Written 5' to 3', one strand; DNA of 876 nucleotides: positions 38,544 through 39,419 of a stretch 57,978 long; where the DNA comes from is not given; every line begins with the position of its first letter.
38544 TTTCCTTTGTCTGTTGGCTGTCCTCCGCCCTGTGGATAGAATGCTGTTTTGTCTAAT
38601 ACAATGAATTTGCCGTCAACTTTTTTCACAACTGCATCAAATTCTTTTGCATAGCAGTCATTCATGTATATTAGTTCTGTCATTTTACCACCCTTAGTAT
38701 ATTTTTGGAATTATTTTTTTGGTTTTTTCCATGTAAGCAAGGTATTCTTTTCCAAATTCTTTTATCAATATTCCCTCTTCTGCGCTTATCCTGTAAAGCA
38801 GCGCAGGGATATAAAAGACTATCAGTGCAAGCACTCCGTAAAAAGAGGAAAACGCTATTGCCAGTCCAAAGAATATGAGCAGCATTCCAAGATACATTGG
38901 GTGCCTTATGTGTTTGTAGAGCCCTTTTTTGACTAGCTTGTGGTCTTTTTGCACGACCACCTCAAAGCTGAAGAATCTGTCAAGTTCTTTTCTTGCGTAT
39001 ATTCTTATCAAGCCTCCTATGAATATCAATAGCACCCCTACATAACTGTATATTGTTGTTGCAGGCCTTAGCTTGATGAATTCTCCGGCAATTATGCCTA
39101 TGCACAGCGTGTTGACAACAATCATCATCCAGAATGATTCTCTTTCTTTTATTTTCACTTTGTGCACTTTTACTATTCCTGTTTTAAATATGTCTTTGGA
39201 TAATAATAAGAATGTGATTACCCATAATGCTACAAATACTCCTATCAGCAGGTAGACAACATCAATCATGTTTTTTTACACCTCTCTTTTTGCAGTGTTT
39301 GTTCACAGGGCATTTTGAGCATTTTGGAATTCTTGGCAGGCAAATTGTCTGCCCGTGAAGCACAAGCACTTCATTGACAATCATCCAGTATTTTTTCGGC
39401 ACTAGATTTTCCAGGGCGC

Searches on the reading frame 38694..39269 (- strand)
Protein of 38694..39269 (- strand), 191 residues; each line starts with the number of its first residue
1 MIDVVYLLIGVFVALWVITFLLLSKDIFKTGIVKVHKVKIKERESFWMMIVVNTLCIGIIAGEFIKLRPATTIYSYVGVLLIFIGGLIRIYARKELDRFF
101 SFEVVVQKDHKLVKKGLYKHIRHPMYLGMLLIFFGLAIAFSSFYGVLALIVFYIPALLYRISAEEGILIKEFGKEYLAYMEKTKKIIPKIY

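Call 92: search_protein_families(library=pfam, proteins=[window:38694-39269:-], max_evalue=0.001)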
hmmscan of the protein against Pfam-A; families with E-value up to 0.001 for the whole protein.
window:38694-39269:- (191 aa): 3 families
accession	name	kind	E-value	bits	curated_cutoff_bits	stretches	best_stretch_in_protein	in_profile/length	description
PF04191.18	PEMT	-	1.9e-16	60.8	25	1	76-174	4-104/105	Phospholipid methyltransferase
PF04140.19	ICMT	-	2e-14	54.2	24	1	80-169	3-94/95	Isoprenylcysteine carboxyl methyltransferase (ICMT) family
PF06966.17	DUF1295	-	7.6e-07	29.3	20.4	1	46-181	90-233/235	Protein of unknown function (DUF1295)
